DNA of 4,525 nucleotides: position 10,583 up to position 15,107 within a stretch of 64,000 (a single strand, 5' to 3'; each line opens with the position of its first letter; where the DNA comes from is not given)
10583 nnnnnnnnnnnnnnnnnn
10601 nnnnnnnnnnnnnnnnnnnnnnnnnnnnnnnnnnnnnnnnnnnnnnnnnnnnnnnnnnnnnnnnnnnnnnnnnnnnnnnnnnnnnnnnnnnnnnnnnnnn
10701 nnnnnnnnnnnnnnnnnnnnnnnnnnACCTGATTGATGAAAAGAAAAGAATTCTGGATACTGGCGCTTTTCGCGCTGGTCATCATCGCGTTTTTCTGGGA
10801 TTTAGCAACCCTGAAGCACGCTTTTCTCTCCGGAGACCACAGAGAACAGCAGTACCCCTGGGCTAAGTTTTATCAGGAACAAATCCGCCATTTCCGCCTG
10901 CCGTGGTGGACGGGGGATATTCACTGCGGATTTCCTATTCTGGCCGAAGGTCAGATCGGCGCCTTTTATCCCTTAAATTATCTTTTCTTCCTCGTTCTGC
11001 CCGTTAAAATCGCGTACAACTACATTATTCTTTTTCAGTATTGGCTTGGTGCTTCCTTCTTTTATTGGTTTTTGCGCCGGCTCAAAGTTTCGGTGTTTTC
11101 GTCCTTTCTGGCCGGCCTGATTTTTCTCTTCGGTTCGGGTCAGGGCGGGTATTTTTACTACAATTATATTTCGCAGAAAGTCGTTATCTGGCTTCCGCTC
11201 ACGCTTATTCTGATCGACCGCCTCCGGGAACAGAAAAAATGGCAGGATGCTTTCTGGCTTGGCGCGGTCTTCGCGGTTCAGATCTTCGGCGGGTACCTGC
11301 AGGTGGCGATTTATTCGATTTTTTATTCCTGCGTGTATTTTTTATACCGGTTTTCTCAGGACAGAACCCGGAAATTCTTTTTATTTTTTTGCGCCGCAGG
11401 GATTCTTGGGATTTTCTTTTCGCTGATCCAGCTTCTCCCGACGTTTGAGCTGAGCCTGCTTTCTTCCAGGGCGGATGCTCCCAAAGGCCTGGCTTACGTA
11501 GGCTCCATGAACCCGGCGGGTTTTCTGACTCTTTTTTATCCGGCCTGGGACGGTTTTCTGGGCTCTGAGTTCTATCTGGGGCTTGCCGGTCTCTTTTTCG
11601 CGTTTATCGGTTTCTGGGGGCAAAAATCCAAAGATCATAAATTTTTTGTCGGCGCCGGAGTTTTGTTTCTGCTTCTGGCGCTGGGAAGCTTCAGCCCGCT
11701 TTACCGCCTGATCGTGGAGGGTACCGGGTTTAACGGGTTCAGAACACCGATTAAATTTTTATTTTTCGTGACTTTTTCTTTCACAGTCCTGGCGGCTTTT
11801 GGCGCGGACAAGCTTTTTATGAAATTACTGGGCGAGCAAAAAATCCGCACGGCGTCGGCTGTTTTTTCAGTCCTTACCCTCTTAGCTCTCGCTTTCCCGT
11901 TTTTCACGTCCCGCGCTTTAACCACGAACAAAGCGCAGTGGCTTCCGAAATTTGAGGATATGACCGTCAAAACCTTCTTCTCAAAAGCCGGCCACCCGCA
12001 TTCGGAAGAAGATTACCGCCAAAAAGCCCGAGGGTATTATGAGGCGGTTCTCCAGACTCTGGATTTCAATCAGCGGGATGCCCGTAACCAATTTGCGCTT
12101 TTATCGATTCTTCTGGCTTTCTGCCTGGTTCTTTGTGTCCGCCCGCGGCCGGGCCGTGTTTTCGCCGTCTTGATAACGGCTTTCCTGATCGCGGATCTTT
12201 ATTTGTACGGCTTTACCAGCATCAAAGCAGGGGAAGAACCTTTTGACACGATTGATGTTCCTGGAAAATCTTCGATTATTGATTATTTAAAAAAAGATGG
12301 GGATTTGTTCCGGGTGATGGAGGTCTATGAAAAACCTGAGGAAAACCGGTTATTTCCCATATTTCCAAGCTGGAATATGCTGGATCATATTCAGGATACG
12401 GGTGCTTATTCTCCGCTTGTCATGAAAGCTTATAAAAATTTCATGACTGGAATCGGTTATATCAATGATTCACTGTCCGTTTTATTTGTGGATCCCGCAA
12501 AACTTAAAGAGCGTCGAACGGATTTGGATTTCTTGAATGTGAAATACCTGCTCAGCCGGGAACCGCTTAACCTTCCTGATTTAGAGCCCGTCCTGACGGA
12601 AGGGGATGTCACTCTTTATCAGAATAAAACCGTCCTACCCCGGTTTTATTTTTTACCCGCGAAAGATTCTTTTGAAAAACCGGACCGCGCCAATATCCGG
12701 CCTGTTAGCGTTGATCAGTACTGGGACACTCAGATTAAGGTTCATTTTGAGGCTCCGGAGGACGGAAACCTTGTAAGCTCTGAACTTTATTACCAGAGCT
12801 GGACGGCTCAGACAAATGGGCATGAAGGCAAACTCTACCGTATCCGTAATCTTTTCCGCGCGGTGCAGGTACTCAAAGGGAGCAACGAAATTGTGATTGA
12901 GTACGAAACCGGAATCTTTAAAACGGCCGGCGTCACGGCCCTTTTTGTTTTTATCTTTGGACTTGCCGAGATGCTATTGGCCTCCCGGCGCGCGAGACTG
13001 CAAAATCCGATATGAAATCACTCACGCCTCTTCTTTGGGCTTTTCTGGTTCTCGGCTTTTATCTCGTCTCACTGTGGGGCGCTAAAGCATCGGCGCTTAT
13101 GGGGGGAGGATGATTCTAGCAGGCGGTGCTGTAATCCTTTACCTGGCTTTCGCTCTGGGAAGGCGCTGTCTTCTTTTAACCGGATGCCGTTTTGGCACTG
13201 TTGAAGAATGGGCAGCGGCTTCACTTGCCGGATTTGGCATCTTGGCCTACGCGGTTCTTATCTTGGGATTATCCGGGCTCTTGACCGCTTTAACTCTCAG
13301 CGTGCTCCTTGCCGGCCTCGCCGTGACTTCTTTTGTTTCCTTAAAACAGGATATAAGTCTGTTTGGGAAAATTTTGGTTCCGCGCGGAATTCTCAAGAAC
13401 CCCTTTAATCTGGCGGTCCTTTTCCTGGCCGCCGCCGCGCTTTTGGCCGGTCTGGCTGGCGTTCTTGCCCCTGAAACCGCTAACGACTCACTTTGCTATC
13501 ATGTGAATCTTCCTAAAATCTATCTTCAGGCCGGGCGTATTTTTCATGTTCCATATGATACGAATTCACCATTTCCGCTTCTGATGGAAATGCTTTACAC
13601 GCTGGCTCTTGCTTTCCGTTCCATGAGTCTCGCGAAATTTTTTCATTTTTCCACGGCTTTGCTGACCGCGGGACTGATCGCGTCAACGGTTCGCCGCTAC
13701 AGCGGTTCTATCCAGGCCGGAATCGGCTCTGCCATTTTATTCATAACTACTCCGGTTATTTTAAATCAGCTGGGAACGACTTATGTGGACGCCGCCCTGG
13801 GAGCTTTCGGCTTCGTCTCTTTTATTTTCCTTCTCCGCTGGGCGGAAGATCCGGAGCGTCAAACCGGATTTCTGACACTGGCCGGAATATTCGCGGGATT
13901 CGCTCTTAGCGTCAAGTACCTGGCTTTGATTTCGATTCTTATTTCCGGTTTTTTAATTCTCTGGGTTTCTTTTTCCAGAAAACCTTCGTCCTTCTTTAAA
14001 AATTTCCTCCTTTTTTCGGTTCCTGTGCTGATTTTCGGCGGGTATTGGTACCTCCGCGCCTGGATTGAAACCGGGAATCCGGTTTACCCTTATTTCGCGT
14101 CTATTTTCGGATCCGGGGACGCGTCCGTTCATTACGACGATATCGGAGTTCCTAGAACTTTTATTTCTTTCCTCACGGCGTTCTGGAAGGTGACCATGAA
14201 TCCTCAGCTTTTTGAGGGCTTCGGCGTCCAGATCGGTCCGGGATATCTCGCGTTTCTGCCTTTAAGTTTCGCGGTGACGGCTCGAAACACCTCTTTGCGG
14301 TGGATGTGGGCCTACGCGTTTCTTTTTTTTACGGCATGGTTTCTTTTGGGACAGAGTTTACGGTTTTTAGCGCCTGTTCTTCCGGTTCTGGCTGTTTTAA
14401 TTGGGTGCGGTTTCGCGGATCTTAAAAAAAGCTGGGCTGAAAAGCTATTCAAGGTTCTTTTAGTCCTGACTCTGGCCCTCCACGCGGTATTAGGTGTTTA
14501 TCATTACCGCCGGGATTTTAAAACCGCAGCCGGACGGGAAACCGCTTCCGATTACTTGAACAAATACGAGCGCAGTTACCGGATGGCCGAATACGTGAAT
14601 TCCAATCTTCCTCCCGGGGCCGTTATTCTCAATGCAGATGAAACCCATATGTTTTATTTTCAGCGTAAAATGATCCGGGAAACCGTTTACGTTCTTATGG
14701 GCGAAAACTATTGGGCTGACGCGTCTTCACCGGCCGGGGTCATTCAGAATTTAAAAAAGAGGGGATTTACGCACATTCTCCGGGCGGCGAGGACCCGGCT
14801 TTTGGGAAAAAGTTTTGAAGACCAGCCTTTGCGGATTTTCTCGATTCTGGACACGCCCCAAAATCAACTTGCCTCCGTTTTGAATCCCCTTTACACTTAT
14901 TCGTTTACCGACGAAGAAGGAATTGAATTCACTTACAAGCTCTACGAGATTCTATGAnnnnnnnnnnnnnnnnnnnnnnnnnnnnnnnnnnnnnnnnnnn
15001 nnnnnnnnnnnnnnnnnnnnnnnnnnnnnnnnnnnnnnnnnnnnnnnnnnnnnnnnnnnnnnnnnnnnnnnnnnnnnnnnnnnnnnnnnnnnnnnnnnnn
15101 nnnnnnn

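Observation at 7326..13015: Two back-to-back polyprenol-P-sugar synthase plus GT-C modules, the second with a YfhO-family partner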

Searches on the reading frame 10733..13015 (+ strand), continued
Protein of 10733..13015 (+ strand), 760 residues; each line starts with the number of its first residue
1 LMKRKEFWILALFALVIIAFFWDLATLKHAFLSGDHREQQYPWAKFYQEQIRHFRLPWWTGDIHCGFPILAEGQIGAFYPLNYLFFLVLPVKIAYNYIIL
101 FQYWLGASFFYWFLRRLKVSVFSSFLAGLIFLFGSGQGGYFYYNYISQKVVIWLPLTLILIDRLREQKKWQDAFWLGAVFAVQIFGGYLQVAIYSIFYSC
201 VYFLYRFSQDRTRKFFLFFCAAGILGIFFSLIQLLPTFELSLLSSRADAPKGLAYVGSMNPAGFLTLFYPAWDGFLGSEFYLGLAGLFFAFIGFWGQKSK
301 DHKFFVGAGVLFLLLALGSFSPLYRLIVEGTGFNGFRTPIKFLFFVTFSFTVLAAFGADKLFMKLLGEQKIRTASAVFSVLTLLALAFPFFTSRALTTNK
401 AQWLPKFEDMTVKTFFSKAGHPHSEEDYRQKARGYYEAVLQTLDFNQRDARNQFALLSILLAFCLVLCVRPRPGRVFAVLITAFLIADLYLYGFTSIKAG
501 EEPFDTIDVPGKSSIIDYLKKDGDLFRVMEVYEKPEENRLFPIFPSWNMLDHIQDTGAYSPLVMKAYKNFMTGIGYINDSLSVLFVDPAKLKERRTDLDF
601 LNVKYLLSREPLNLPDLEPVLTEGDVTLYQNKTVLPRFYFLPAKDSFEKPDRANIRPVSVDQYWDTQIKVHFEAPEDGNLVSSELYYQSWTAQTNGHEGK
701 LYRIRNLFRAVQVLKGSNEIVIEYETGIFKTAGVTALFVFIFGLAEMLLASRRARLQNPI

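Call 41: predict_structure(alignment_id=A1)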
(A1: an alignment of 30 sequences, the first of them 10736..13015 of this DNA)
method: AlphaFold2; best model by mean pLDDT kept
length: 759 residues; sequences in the alignment: 30
mean_pLDDT: 90.8   pTM: 0.90
mean pLDDT of the five models: 90.8, 90.8, 90.4, 89.5, 85.6
residues with pLDDT >= 90: 545; 70-90: 193; 50-70: 18; < 50: 3
segments of 3 or more residues with pLDDT < 50: none
pLDDT, mean of each block of 10 residues (from residue 1): 88 95 91 84 94 93 93 91 95 93 95 97 96 77 73 97 96 98 92 95 96 98 97 93 80 84 89 81 96 92 97 93 88 78 95 97 94 97 94 94 95 81 90 92 88 95 96 94 95 79 70 90 93 80 88 93 94 89 89 91 94 91 94 94 77 87 94 94 93 92 91 95 91 96 93 80
secondary structure, 60 per line:
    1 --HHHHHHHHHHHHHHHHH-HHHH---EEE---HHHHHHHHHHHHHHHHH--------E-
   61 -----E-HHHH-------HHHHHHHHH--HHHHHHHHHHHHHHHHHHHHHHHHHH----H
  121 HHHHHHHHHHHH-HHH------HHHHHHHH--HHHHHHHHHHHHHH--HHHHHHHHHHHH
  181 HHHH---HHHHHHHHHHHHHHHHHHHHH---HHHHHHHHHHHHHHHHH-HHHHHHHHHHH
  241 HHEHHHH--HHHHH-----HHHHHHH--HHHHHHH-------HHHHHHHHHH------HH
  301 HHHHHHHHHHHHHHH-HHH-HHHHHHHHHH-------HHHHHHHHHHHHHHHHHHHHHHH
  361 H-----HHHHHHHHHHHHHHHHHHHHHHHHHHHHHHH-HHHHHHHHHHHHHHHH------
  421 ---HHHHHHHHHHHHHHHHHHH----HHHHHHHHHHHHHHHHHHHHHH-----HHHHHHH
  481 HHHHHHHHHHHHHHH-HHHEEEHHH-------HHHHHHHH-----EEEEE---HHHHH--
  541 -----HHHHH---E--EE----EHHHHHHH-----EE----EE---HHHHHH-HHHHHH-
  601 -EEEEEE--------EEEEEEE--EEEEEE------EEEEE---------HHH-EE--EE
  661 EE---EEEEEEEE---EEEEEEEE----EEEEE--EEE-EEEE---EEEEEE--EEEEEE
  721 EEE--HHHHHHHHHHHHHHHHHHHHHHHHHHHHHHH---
elements in order (helices of 4 or more, strands of 3 or more residues): H3-19 H21-24 E28-30 H34-50 H68-71 H79-87 H90-115 H120-132 H143-150 H153-166 H169-184 H188-208 H212-228 H230-242 H244-247 H250-254 H260-266 H269-275 H283-292 H299-315 H321-330 H338-361 H367-397 H399-414 H424-442 H447-468 H474-495 E500-502 H513-520 E526-530 H534-538 H546-550 H564-570 H587-592 H594-599 E602-607 E616-622 E625-630 E637-641 E659-662 E666-673 E677-684 E689-693 E696-698 E700-703 E707-712 E715-723 H726-756

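Call 45: fold_search(model_id=the predicted structure, library=pdb)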
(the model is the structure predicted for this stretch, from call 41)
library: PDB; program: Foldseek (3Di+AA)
matches with E <= 10: 388; with E <= 0.001: 4
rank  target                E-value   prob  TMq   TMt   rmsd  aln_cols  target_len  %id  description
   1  8b6l_I                9.8e-05  1.00  0.34  0.38  18.4       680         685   13  Subtomogram average of the human Sec61-TRAP-OSTA-translocon (released 2022-12-07)
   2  5f15                  3.9e-04  1.00  0.38  0.49  10.7       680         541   12  Crystal Structure of ArnT from Cupriavidus metallidurans bound to Undecaprenyl phosphate (released 2016-02-17)
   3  6wby                  8.7e-04  1.00  0.43  0.28  20.1       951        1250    9  Single-Particle Cryo-EM Structure of Arabinofuranosyltransferase AftD from Mycobacteria, Mutant R1389S Class 2 (released 2020-05-13)
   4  6w98_A                9.8e-04  1.00  0.38  0.24  21.3       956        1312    9  Single-Particle Cryo-EM Structure of Arabinofuranosyltransferase AftD from Mycobacteria (released 2020-05-13)
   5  9n9j_I                1.1e-03  1.00  0.31  0.34  22.2       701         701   10  Structure of a GRP94 folding intermediate engaged with a CCDC134- and FKBP11-bound secretory translocon (released 2025-11-19)
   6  7zlh_A                1.6e-03  1.00  0.36  0.40  18.5       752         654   10  Cryo-EM structure of C-mannosyltransferase CeDPY19, in apo state, bound to CMT2-Fab and anti-Fab nanobody (released 2023-01-11)
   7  8pn9_A                2.4e-03  1.00  0.35  0.40  16.9       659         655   12  Structure of human oligosaccharyltransferase OST-A complex bound to NGI-1 (released 2024-05-08)
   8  8agc_A                2.6e-03  1.00  0.32  0.34  17.6       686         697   12  Structure of yeast oligosaccharylransferase complex with lipid-linked oligosaccharide and non-acceptor peptide bound (released 2022-12-07)
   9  7bve_A                2.8e-03  0.99  0.29  0.22  19.8       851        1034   11  Cryo-EM structure of Mycobacterium smegmatis arabinosyltransferase EmbC2-AcpM2 in complex with ethambutol (released 2020-04-29)
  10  7oci_F                5.2e-03  1.00  0.35  0.40  14.4       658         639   12  Cryo-EM structure of yeast Ost6p containing oligosaccharyltransferase complex (released 2022-02-16)
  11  8agb_A                6.2e-03  1.00  0.38  0.43  13.0       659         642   12  Structure of yeast oligosaccharylransferase complex with lipid-linked oligosaccharide bound (released 2022-12-07)
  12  5ogl_A                6.2e-03  1.00  0.38  0.40  20.6       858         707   12  Structure of bacterial oligosaccharyltransferase PglB in complex with an acceptor peptide and an lipid-linked oligosac (released 2017-10-25)
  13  6wbx                  6.2e-03  1.00  0.39  0.25  21.5       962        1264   11  Single-Particle Cryo-EM Structure of Arabinofuranosyltransferase AftD from Mycobacteria, Mutant R1389S Class 1 (released 2020-05-13)
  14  6gxc_A                6.7e-03  0.99  0.33  0.35  21.8       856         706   11  Bacterial oligosaccharyltransferase PglB in complex with an inhibitory peptide and a reactive lipid-linked oligosaccha (released 2018-11-14)
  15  6s7o_A                1.8e-02  1.00  0.34  0.39  15.5       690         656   10  Cryo-EM structure of human oligosaccharyltransferase complex OST-A (released 2019-12-18)
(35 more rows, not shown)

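Call 52: search_protein_families(library=pfam, proteins=[L001:8432-9967:+, L001:12304-12420:+], max_evalue=0.01)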
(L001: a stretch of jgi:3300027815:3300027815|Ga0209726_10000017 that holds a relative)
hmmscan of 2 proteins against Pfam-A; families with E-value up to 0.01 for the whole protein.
L001:8432-9967:+ (511 aa): 2 families
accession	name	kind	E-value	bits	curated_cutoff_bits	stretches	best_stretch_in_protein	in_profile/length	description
PF04055.27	Radical_SAM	-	1.3e-24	87.7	29.5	1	204-370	2-166/166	Radical SAM superfamily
PF02310.24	B12-binding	-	1.3e-10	41.6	32.1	1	26-131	14-120/121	B12 binding domain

L001:12304-12420:+ (38 aa): 0 families

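Call 59: find_encoding_contigs(protein=P0054, flank=10000, max_places=1)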
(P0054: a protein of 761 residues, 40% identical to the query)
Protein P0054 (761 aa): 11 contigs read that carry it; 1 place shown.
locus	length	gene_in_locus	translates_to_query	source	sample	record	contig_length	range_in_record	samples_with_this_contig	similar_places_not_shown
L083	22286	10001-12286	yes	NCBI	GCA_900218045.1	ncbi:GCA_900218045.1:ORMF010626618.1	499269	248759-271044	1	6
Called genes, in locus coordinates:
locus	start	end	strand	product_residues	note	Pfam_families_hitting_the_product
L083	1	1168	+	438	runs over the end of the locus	PF03721:UDPG_MGDP_dh_N, PF00984:UDPG_MGDP_dh, PF03720:UDPG_MGDP_dh_C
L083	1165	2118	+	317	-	PF01073:3Beta_HSD (weak), PF01370:Epimerase, PF07993:NAD_binding_4 (faint), PF16363:GDP_Man_Dehyd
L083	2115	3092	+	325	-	PF01370:Epimerase, PF04321:RmlD_sub_bind, PF05368:NmrA (weak), PF16363:GDP_Man_Dehyd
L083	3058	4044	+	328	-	PF01370:Epimerase, PF04321:RmlD_sub_bind, PF16363:GDP_Man_Dehyd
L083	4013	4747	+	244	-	PF00535:Glycos_transf_2, PF10111:Glyco_tranf_2_2 (weak)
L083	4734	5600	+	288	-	PF00535:Glycos_transf_2, PF13641:Glyco_tranf_2_3 (weak)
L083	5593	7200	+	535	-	-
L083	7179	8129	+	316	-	PF03706:LPG_synthase_TM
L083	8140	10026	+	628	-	PF13231:PMT_2 (weak), PF26626:DUF8201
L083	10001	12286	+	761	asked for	PF09586:YfhO (weak)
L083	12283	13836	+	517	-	PF13231:PMT_2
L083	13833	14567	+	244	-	PF00535:Glycos_transf_2, PF13641:Glyco_tranf_2_3 (weak)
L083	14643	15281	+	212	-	PF13489:Methyltransf_23, PF13847:Methyltransf_31, PF08241:Methyltransf_11, PF08242:Methyltransf_12, PF13649:Methyltransf_25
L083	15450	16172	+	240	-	PF02348:CTP_transf_3, PF12804:NTP_transf_3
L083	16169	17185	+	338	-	PF01408:GFO_IDH_MocA, PF02894:GFO_IDH_MocA_C, PF22725:GFO_IDH_MocA_C3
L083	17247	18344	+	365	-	PF00155:Aminotran_1_2, PF01041:DegT_DnrJ_EryC1, PF01053:Cys_Met_Meta_PP (weak), PF01212:Beta_elim_lyase (weak), PF00266:Aminotran_5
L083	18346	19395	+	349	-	PF01073:3Beta_HSD, PF01370:Epimerase, PF02719:Polysacc_synt_2 (weak), PF04321:RmlD_sub_bind, PF07993:NAD_binding_4 (faint), PF16363:GDP_Man_Dehyd, PF13460:NAD_binding_10 (faint)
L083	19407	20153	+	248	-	PF13302:Acetyltransf_3 (weak), PF13673:Acetyltransf_10, PF00583:Acetyltransf_1, PF13508:Acetyltransf_7, PF08445:FR47 (faint)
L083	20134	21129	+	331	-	PF03102:NeuB, PF08666:SAF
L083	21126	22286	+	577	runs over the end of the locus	PF02350:Epimerase_2 (weak)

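Call 60: find_encoding_contigs(protein=P0049, flank=10000, max_places=1)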
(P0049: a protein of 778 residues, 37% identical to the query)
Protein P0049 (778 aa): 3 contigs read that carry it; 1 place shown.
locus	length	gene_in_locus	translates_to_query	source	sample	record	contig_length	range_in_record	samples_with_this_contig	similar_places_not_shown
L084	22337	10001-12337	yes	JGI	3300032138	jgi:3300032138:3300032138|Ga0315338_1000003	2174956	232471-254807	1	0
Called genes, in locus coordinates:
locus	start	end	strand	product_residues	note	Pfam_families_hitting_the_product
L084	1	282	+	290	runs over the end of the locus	PF00231:ATP-synt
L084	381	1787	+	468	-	PF02874:ATP-synt_ab_N, PF00006:ATP-synt_ab, PF22919:ATP-synt_VA_C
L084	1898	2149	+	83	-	PF02823:ATP-synt_DE_N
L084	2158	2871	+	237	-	PF00590:TP_methylase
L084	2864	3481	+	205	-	PF00551:Formyl_trans_N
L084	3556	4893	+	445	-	PF03952:Enolase_N, PF00113:Enolase_C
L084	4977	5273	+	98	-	PF04977:DivIC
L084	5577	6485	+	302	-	PF13489:Methyltransf_23, PF07021:MetW (weak), PF08241:Methyltransf_11, PF08242:Methyltransf_12 (weak), PF13649:Methyltransf_25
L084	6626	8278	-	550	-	-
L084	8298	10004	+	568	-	PF02366:PMT (weak), PF13231:PMT_2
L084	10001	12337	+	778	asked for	PF09586:YfhO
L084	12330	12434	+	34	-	-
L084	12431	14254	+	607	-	PF02366:PMT (weak), PF13231:PMT_2 (weak)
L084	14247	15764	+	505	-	PF02366:PMT (weak), PF13231:PMT_2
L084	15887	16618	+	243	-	PF00535:Glycos_transf_2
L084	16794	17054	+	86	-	PF12728:HTH_17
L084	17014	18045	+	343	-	PF01370:Epimerase, PF02719:Polysacc_synt_2, PF04321:RmlD_sub_bind, PF05368:NmrA (weak), PF01073:3Beta_HSD, PF07993:NAD_binding_4 (weak), PF13460:NAD_binding_10 (weak), PF16363:GDP_Man_Dehyd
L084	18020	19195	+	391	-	PF01041:DegT_DnrJ_EryC1, PF01053:Cys_Met_Meta_PP (weak), PF01212:Beta_elim_lyase (weak)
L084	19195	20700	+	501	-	PF04101:Glyco_tran_28_C (weak), PF00583:Acetyltransf_1, PF13302:Acetyltransf_3, PF13673:Acetyltransf_10 (weak), PF13508:Acetyltransf_7 (weak), PF08445:FR47 (weak)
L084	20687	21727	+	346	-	PF03102:NeuB, PF08666:SAF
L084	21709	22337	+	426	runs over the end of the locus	-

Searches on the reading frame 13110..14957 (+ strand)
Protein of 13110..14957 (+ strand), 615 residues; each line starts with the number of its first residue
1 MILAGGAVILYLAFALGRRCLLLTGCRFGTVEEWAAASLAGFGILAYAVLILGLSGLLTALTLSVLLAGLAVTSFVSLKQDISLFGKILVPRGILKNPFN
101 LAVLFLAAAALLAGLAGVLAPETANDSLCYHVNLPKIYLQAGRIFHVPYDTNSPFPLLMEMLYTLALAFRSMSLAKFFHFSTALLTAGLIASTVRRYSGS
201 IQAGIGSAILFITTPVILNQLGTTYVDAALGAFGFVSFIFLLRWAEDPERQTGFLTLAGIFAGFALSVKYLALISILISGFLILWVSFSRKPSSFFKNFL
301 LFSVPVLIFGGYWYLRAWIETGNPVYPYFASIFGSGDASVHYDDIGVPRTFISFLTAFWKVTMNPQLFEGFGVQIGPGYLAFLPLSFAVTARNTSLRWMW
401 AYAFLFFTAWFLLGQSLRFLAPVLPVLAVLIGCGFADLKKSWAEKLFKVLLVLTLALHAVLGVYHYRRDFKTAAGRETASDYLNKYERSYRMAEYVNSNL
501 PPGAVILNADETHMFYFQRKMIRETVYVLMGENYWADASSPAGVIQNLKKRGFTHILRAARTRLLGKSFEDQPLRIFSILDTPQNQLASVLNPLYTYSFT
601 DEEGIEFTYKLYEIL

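Call 7: search_protein_families(library=pfam, proteins=[window:13110-14957:+], max_evalue=0.01)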
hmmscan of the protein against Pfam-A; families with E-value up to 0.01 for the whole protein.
window:13110-14957:+ (615 aa): 2 families
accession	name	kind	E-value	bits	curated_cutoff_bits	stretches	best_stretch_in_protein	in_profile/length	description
PF02366.24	PMT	-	4.4e-07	30.1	22.7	1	172-288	82-204/245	Dolichyl-phosphate-mannose-protein mannosyltransferase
PF03901.23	Glyco_transf_22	-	3.1e-05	23.8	23.8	1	381-466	275-367/414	Alg9-like mannosyltransferase family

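Call 24: search_protein_families(library=ncbifam, proteins=[window:13110-14957:+], max_evalue=0.001)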
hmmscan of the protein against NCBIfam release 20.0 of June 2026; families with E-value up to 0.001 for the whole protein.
window:13110-14957:+ (615 aa): 0 families

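Call 68: search_solved_structures(query=window:13110-14957:+, max_evalue=1)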
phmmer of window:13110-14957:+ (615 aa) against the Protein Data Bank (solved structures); distinct sequences matched with E-value up to 1: 0.
